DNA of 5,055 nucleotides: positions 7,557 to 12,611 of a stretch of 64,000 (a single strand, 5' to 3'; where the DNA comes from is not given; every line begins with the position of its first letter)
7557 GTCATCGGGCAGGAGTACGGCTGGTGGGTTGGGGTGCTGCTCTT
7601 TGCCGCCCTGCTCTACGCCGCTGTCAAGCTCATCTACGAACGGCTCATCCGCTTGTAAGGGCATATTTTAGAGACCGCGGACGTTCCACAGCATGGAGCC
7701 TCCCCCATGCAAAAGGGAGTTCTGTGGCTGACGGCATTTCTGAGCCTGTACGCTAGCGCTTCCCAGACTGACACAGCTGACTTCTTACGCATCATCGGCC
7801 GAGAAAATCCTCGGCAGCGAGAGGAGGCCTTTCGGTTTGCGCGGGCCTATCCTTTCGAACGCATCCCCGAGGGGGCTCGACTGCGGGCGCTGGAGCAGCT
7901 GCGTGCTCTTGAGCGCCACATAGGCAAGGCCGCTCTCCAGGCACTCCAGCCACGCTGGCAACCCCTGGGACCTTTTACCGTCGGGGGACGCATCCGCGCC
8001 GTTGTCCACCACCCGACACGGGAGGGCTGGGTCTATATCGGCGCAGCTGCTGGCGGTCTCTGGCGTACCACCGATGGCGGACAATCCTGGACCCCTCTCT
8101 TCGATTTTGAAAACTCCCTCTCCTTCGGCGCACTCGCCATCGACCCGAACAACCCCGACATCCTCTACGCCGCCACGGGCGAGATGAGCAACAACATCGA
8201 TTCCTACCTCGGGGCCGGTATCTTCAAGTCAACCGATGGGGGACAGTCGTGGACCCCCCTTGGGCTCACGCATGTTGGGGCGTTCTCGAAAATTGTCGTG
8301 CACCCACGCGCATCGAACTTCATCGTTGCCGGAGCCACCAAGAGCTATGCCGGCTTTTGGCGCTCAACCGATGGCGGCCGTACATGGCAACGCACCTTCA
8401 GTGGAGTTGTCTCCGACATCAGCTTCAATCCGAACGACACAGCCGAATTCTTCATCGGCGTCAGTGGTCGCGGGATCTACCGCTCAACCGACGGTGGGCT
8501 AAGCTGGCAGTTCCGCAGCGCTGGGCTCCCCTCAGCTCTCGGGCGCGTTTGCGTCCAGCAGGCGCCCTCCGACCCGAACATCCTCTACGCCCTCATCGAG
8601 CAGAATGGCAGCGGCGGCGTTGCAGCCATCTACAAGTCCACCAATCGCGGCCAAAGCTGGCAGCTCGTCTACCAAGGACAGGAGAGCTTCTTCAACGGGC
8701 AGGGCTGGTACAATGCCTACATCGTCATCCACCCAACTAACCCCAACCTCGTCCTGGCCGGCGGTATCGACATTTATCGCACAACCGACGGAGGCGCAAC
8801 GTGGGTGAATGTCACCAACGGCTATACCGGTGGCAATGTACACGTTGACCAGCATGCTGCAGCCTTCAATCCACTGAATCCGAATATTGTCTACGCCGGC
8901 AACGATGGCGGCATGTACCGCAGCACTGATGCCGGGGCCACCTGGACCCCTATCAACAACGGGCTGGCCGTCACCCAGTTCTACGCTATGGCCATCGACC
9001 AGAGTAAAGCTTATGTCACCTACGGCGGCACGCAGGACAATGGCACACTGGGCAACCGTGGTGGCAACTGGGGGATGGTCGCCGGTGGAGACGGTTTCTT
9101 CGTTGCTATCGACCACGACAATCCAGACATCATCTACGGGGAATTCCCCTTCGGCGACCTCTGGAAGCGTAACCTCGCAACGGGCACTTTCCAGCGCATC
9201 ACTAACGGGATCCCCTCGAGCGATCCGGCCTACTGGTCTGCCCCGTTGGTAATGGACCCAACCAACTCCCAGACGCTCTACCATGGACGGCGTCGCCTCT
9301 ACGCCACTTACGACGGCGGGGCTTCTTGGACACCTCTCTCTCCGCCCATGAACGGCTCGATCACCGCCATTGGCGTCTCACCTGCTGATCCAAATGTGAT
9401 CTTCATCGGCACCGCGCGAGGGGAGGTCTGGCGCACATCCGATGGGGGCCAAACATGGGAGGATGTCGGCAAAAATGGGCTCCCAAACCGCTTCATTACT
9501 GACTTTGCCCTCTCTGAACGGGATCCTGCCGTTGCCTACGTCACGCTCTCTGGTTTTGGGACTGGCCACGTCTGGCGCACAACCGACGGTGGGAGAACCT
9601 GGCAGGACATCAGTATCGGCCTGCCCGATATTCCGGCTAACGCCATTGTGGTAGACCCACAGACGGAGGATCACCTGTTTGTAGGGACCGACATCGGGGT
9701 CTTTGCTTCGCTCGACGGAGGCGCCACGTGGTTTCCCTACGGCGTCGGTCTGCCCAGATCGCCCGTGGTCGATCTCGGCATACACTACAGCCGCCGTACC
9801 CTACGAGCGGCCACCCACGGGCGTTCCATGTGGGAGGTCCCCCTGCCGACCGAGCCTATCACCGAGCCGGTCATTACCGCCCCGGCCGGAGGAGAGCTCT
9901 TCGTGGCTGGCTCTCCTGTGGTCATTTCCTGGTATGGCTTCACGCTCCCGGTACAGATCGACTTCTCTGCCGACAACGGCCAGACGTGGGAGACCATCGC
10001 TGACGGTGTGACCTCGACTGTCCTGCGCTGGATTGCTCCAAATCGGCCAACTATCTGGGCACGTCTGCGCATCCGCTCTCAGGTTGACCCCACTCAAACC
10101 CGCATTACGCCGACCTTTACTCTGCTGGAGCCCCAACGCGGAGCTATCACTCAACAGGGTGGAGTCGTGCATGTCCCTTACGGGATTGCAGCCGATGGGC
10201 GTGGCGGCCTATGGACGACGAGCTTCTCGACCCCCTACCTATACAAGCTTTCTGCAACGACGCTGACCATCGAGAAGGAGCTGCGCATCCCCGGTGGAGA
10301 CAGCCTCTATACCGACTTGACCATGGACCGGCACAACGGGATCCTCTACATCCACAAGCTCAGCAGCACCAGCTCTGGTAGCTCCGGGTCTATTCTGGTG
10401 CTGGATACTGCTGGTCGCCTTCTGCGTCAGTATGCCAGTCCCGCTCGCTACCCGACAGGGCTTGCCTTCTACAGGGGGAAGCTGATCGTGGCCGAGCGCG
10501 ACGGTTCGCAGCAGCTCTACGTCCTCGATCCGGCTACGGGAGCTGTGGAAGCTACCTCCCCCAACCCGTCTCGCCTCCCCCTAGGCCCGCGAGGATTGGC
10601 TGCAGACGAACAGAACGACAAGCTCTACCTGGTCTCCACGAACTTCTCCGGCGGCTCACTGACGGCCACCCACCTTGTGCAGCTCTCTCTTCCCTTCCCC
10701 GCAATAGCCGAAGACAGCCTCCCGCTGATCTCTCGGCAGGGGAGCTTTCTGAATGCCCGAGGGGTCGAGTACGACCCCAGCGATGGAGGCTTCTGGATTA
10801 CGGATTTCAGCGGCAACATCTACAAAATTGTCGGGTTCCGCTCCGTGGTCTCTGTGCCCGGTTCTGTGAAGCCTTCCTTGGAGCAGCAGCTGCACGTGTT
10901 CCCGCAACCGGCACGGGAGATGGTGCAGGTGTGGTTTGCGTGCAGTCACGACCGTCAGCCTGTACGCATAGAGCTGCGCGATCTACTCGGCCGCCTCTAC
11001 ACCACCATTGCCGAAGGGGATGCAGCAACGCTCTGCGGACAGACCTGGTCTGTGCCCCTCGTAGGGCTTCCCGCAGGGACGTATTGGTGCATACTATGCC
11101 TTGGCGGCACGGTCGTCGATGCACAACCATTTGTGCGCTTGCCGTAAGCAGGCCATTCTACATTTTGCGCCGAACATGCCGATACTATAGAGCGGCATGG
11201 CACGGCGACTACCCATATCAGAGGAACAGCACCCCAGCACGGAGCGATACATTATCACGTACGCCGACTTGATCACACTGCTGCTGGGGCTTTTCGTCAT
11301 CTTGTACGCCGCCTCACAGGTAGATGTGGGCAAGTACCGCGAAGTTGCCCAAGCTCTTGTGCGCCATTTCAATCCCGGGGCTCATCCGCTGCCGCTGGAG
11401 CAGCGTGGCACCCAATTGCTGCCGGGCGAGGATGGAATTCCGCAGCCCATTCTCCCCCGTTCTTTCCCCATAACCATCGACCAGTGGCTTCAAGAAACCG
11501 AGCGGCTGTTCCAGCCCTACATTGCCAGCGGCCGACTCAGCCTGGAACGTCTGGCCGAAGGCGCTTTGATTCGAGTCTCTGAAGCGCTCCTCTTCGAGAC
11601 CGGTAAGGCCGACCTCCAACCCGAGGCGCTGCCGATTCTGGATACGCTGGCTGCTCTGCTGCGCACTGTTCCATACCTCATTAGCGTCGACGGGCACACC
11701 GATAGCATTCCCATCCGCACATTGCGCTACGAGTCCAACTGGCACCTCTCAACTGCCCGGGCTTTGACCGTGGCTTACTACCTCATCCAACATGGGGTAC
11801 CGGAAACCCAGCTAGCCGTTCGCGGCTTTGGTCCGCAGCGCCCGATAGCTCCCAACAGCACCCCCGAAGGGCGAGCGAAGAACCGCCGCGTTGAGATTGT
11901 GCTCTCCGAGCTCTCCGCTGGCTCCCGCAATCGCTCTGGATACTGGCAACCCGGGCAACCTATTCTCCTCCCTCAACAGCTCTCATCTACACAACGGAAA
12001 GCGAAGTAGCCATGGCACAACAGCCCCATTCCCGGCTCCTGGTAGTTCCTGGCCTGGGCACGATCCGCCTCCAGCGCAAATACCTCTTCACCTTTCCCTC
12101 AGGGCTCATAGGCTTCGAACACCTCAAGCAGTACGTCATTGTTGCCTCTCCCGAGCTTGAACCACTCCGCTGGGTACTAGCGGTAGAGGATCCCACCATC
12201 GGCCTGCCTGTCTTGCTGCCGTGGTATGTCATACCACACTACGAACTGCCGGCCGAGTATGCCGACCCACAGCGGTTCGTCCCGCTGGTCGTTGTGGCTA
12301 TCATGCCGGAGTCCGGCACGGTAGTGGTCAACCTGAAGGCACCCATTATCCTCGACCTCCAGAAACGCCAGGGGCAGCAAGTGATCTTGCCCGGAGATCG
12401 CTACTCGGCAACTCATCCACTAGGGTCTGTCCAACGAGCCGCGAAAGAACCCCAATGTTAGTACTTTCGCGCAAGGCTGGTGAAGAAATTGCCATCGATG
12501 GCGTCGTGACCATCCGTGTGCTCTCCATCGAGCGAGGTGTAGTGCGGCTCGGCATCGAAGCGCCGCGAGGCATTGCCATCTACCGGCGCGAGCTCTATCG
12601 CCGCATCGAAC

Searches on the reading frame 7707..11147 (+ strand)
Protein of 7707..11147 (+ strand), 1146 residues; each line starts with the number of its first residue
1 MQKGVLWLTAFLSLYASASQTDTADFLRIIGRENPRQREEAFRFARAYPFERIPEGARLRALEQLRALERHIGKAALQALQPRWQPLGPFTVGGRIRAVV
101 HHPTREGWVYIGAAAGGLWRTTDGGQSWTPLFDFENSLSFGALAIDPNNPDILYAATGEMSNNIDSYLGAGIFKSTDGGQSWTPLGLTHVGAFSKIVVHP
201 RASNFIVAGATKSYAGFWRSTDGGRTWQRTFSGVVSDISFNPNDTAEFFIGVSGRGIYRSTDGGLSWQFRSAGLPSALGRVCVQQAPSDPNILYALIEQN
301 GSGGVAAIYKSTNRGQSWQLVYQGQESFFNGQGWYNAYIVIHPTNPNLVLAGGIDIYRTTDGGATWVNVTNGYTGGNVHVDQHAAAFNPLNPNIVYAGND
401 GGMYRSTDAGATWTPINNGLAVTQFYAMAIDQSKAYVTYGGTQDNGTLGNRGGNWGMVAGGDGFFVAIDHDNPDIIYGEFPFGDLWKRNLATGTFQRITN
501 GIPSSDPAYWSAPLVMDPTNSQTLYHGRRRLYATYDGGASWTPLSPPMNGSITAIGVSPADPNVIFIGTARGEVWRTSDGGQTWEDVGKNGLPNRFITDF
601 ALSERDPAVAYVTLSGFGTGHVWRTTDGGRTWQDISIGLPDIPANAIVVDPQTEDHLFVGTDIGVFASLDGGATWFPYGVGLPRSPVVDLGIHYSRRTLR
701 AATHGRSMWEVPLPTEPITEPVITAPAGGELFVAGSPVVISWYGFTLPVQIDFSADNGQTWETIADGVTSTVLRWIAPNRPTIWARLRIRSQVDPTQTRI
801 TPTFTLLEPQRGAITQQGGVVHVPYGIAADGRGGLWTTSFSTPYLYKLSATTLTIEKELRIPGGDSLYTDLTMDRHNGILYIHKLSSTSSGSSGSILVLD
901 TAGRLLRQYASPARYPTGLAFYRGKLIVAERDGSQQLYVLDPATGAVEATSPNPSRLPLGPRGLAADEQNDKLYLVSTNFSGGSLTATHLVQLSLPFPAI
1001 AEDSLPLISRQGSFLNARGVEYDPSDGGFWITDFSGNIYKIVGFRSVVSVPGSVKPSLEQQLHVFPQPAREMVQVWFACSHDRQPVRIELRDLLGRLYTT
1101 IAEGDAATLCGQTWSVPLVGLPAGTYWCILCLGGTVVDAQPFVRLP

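Call 42: search_protein_families(library=pfam, proteins=[window:7707-11147:+], max_evalue=0.00001)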
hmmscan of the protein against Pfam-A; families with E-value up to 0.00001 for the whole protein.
window:7707-11147:+ (1146 aa): 3 families
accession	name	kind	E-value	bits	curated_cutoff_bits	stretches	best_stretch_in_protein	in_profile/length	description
PF15902.12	Sortilin-Vps10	-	3.3e-39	135.4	33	2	217-328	3-119/446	Sortilin, neurotensin receptor 3,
PF02012.26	BNR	-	1.3e-14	52.1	27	0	218-229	1-12/12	BNR/Asp-box repeat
PF14870.12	PSII_BNR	-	1.5e-10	41.3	27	0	101-319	69-267/303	Photosynthesis system II assembly factor YCF48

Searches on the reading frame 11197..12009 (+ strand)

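Call 42: search_protein_families(library=pfam, proteins=[window:11197-12009:+], max_evalue=0.00001)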
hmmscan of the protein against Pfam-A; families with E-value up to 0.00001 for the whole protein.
window:11197-12009:+ (270 aa): 2 families
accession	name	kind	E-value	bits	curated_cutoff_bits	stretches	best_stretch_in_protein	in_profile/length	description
PF00691.25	OmpA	-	8.3e-21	74.6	27.2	1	132-230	1-98/98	OmpA family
PF13677.11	MotB_plug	-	3.1e-15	55.9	24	1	10-57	10-57/58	Membrane MotB of proton-channel complex MotA/MotB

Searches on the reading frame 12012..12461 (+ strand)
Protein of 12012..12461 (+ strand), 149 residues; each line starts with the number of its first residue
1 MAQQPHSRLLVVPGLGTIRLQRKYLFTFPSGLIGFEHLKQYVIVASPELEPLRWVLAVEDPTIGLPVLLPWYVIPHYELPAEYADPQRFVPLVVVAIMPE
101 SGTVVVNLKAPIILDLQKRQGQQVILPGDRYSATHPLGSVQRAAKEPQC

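Call 42: search_protein_families(library=pfam, proteins=[window:12012-12461:+], max_evalue=0.00001)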
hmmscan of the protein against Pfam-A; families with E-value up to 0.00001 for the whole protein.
window:12012-12461:+ (149 aa): 1 family
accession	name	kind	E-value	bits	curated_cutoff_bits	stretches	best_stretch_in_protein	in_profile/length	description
PF02623.20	FliW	-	4.6e-22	78.5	25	1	26-137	1-122/122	FliW protein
